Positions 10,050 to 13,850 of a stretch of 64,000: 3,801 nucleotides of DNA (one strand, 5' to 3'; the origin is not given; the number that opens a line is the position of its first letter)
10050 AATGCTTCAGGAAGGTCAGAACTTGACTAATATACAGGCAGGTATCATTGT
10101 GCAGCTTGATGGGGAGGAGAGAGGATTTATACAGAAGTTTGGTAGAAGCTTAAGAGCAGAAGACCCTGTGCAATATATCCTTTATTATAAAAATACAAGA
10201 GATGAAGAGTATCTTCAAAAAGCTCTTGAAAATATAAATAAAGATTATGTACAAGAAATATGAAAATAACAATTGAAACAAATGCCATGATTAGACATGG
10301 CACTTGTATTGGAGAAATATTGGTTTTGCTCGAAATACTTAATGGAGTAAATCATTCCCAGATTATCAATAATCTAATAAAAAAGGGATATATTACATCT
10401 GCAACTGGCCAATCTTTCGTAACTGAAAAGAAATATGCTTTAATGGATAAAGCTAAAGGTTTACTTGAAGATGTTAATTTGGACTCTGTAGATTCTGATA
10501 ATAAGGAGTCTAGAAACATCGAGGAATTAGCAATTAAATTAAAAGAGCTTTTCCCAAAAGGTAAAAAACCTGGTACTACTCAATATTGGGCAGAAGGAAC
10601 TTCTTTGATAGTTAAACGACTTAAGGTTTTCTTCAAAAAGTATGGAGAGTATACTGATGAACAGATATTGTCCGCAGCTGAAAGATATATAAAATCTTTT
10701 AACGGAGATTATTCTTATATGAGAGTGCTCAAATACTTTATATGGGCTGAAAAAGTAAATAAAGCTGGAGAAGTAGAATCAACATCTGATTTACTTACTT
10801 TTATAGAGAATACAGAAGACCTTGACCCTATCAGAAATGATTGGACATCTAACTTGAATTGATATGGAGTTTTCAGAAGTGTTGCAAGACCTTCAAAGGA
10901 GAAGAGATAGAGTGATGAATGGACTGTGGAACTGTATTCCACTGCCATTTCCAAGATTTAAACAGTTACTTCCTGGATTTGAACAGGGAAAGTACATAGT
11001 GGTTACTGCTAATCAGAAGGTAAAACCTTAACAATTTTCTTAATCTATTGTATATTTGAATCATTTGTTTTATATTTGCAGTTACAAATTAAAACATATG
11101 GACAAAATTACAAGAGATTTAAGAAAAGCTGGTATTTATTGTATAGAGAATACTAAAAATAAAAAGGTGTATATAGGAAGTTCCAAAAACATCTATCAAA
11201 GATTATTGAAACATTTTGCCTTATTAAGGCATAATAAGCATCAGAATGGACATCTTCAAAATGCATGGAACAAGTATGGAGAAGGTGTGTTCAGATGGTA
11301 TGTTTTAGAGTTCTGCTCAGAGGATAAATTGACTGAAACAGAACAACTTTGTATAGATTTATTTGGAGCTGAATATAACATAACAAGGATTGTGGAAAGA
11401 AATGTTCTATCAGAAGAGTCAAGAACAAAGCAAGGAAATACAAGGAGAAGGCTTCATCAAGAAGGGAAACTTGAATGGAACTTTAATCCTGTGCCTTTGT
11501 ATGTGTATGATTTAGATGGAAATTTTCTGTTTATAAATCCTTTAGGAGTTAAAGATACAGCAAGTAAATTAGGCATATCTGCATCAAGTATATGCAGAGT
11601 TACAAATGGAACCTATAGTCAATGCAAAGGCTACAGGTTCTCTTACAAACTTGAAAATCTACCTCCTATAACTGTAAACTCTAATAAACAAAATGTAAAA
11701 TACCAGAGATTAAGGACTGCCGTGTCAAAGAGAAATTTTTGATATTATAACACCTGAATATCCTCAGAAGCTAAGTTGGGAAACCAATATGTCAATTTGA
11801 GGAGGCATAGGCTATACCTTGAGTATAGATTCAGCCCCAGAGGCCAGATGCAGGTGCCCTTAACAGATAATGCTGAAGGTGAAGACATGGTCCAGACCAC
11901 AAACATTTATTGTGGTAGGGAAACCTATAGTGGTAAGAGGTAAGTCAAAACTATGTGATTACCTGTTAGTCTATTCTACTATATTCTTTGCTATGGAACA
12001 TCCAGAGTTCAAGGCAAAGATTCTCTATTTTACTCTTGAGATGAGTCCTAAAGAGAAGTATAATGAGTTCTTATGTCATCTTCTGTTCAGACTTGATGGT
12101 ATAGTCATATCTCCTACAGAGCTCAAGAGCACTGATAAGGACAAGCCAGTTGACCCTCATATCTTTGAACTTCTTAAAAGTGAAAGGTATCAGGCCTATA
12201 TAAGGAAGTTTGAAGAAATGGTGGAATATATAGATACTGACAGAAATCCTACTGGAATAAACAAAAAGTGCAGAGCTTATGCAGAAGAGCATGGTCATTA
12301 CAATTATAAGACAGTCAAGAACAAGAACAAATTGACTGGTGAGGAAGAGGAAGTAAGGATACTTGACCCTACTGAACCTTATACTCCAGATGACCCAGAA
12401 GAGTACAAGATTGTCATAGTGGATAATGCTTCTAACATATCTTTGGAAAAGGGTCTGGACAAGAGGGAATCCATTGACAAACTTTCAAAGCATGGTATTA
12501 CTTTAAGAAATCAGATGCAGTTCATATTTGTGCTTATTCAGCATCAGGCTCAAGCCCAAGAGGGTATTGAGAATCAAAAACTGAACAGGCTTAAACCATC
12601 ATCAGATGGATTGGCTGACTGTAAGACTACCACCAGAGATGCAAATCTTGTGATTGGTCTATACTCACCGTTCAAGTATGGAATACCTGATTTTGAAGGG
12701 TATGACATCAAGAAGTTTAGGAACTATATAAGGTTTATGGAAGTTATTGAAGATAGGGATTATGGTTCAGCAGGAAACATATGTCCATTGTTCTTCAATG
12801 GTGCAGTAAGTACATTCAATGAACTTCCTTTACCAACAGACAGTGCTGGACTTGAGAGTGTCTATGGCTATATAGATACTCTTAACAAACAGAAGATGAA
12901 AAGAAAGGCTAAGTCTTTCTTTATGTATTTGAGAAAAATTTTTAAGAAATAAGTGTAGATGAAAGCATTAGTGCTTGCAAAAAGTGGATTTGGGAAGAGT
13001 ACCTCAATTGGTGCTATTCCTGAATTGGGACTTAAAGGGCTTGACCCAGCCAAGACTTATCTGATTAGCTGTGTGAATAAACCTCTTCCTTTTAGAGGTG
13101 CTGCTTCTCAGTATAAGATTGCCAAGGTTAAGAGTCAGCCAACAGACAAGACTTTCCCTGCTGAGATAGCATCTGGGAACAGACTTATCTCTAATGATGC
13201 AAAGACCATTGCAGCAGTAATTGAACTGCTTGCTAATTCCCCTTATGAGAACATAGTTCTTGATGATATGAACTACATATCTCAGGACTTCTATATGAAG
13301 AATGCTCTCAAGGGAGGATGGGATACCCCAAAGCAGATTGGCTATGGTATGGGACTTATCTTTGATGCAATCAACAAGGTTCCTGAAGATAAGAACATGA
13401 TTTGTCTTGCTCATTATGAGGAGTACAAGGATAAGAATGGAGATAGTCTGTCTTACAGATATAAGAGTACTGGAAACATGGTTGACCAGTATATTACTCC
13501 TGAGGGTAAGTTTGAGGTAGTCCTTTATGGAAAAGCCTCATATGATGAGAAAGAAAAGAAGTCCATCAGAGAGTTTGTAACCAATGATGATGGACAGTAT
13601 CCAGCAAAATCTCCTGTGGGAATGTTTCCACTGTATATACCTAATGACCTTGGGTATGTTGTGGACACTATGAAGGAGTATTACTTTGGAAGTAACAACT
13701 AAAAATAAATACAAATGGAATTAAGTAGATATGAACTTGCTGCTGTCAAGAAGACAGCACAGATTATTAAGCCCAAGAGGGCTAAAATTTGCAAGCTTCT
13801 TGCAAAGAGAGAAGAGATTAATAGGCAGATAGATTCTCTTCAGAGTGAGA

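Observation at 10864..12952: DnaB-like helicase split at its Walker A by a 916-nt group I intron carrying a GIY-YIG endonuclease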

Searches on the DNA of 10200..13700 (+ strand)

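Call 6: search_dna_similar(query=window:10200-13700:+, collection=phages, mode=near, max_rows=25)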
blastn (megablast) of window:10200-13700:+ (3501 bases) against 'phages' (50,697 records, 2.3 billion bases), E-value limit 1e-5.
Records with a match: 29; places in all: 29; records where one place covers at least 80% of the query: 0.
Best place of each record, by identity: 80-90% 16; 60-80% 13.
By first word of the organism name: Bacteroides 26; uncultured 2; Kehishuvirus 1.
By host as written in the record: Bacteroides intestinalis DSM 108646 24; - 2; Bacteroides intestinalis APC919/174 2; Bacteroides cellulosilyticus 1.
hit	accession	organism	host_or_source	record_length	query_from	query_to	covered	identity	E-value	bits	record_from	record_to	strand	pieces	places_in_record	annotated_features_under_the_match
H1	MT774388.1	uncultured phage cr112_1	human feces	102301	804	3456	48%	79.0%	6e-150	1110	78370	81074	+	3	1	replicative DNA helicase | ATP/GTP-binding protein | hypothetical protein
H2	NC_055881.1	uncultured phage cr112_1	human feces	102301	804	3456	48%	79.0%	6e-150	1110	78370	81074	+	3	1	replicative DNA helicase | Sak4-like ssDNA annealing protein | homing endonuclease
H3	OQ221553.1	Bacteroides phage PhiCrAssBcn18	Bacteroides intestinalis DSM 108646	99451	804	1707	26%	77.4%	2e-144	520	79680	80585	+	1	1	GIY-YIG nuclease family protein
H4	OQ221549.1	Bacteroides phage PhiCrAssBcn14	Bacteroides intestinalis DSM 108646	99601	804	1707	26%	77.3%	1e-142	514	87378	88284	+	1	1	GIY-YIG nuclease family protein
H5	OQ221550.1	Bacteroides phage PhiCrAssBcn15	Bacteroides intestinalis DSM 108646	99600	804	1707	26%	77.3%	1e-142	514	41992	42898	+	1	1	GIY-YIG nuclease family protein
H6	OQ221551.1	Bacteroides phage PhiCrAssBcn16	Bacteroides intestinalis DSM 108646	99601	804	1707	26%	77.3%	1e-142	514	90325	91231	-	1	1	GIY-YIG nuclease family protein | replicative DNA helicase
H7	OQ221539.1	Bacteroides phage PhiCrAssBcn4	Bacteroides intestinalis DSM 108646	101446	2340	3456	20%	80.5%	3e-93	532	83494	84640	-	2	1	hypothetical protein | replicative DNA helicase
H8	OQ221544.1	Bacteroides phage PhiCrAssBcn9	Bacteroides intestinalis DSM 108646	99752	2340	3456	20%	80.5%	3e-93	532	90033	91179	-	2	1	hypothetical protein | replicative DNA helicase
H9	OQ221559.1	Bacteroides phage PhiCrAssBcn24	Bacteroides intestinalis DSM 108646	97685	2340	3456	20%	80.5%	3e-93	532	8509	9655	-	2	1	hypothetical protein | replicative DNA helicase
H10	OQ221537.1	Bacteroides phage PhiCrAssBcn2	Bacteroides intestinalis DSM 108646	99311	2340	3456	20%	80.5%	3e-93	532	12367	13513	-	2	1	hypothetical protein | replicative DNA helicase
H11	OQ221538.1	Bacteroides phage PhiCrAssBcn3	Bacteroides intestinalis DSM 108646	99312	2340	3456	20%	80.5%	3e-93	532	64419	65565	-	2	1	hypothetical protein | replicative DNA helicase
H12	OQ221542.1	Bacteroides phage PhiCrAssBcn7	Bacteroides intestinalis DSM 108646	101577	2340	3456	20%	80.5%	3e-93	532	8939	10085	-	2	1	hypothetical protein | replicative DNA helicase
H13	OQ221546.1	Bacteroides phage PhiCrAssBcn11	Bacteroides intestinalis DSM 108646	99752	2340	3456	20%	80.5%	3e-93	532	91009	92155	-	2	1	hypothetical protein | replicative DNA helicase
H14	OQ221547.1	Bacteroides phage PhiCrAssBcn12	Bacteroides intestinalis DSM 108646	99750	2340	3456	20%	80.5%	3e-93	532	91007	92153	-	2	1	hypothetical protein | replicative DNA helicase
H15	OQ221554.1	Bacteroides phage PhiCrAssBcn19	Bacteroides intestinalis DSM 108646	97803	2340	3456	20%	80.5%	3e-93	532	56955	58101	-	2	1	hypothetical protein | replicative DNA helicase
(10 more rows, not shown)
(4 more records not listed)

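Call 10: get_annotated_region(hit=H6, flank=2500)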
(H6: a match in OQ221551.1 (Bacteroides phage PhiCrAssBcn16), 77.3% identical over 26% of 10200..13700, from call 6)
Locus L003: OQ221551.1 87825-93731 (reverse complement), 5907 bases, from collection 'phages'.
description: Bacteroides phage PhiCrAssBcn16, complete genome.
organism: Bacteroides phage PhiCrAssBcn16 (NCBI taxid 3023098)
taxonomy: Viruses; Duplodnaviria; Heunggongvirae; Uroviricota; Caudoviricetes; Crassvirales; Steigviridae; Asinivirinae; Kehishuvirus
host: Bacteroides intestinalis DSM 108646; source: wastewater; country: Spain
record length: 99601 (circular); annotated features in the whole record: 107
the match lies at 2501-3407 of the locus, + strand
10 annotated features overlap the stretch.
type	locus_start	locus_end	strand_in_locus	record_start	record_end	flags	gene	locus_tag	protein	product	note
CDS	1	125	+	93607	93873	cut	-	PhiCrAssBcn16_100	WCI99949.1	GIY-YIG nuclease family protein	-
CDS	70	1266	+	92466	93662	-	-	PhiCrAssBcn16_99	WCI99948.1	hypothetical protein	-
CDS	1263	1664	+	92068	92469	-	-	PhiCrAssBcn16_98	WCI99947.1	hypothetical protein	-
CDS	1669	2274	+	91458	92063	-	-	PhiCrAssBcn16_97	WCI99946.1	hypothetical protein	-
CDS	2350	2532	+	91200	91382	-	-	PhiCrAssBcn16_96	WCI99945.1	replicative DNA helicase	-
CDS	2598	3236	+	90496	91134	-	-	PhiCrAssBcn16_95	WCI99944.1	GIY-YIG nuclease family protein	-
CDS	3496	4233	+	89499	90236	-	-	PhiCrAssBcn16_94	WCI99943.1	replicative DNA helicase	-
CDS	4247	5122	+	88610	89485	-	-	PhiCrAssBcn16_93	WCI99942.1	hypothetical protein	-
CDS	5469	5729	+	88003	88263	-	-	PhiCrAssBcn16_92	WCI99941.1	replicative DNA helicase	-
CDS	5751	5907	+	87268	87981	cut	-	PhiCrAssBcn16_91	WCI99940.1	hypothetical protein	-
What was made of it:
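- PhiCrAssBcn14-16/18 are deposited as phage isolates with host Bacteroides intestinalis DSM 108646 (calls 6, 10).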

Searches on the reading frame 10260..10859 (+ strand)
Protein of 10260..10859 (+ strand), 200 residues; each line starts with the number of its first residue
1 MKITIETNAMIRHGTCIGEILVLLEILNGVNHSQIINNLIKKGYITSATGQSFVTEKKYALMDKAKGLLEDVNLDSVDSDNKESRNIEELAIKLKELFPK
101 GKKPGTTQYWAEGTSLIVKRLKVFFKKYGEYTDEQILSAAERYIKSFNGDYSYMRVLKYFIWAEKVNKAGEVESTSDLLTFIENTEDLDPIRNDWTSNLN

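Call 5: search_protein_families(library=pfam, proteins=[window:10260-10859:+], max_evalue=0.1)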
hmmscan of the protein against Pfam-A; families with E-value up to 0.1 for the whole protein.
seq(200 aa): 0 families

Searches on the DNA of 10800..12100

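Call 4: search_rna_families(source=window, start=10800, end=12100, threshold=evalue, max_evalue=10, show_alignments=5)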
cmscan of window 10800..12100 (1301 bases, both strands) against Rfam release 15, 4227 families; matches with E-value up to 10: 4.
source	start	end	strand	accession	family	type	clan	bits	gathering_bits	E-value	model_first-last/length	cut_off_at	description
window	11696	11915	+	RF00028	Intron_gpI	Intron;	-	23.5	50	0.0018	1-253/253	no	Group I catalytic intron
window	11183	11282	-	RF02150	MESTIT1_3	Gene; lncRNA;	-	16.6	60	1.1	1-99/99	no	MEST intronic transcript 1, antisense RNA conserved region 3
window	11746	11822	-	RF02701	PsrR1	Gene; sRNA;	-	15.3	42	9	1-79/79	no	Photosynthesis regulatory RNA1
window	11040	11121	-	RF04209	MIR7533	Gene; miRNA;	-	15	230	4.2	84-166/249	no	MIR7533 microRNA precursor family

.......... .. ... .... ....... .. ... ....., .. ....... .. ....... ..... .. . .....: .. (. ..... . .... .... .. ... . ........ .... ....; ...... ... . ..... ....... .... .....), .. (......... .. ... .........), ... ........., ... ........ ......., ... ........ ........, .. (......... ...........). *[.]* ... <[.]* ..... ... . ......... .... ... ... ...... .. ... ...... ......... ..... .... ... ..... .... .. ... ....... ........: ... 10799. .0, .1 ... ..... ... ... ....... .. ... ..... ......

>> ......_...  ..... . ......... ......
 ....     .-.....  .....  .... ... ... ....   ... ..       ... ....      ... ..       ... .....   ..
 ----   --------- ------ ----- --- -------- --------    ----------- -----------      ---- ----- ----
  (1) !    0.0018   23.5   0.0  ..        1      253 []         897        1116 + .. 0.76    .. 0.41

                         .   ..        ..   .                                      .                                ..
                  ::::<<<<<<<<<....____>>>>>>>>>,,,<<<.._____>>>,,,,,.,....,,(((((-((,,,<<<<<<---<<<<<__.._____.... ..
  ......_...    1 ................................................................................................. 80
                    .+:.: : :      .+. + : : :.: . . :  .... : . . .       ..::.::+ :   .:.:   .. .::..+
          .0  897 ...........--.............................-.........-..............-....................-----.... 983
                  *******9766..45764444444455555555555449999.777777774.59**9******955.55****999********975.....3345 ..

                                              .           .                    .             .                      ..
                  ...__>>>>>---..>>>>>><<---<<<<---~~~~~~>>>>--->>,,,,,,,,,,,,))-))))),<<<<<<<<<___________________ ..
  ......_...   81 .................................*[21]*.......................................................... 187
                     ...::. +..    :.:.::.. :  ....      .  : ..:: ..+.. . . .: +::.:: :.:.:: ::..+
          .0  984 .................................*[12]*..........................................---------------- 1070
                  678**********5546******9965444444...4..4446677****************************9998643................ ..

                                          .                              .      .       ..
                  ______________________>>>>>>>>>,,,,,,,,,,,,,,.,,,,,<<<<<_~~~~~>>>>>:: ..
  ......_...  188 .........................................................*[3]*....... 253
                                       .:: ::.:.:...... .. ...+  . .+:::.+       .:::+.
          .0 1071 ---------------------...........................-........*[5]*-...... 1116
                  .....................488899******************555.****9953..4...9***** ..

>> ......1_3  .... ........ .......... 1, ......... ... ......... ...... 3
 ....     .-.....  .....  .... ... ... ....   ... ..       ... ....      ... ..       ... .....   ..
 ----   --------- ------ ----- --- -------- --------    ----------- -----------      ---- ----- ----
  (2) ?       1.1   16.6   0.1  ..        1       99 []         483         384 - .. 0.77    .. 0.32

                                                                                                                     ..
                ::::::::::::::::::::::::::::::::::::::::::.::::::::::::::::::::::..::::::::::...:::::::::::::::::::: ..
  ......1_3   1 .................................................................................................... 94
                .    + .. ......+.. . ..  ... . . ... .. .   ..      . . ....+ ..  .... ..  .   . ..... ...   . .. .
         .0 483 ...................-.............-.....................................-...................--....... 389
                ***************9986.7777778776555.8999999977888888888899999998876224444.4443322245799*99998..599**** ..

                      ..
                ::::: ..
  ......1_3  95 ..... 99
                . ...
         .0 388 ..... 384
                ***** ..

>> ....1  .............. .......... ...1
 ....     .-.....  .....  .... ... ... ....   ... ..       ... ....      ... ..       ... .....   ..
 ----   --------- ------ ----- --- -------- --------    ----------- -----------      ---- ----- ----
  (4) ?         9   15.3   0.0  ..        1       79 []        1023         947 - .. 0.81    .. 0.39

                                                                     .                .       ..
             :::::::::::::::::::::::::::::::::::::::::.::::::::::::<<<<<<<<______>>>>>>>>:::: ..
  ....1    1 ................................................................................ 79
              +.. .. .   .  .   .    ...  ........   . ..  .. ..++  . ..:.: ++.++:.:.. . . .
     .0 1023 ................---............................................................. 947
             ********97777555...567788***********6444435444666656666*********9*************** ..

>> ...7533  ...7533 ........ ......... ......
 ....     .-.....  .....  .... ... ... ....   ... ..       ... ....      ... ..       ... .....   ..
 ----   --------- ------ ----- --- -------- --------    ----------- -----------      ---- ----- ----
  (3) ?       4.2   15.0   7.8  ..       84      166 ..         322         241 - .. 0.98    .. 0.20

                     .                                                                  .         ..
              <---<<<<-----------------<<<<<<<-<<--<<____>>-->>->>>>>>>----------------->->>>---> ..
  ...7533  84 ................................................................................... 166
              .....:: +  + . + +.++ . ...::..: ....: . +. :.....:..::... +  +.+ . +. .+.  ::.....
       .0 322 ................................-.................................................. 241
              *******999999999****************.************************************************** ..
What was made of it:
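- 11022..11937 (+): Group I intron, 916 nt. It starts with A after exon U11021 and ends with the terminal G (omega-G) at 11937. RF00028 sub-threshold hit (call 4).
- RF00028 local hit at 23.5 bits, E = 0.0018, with a full-length model alignment (call 4).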
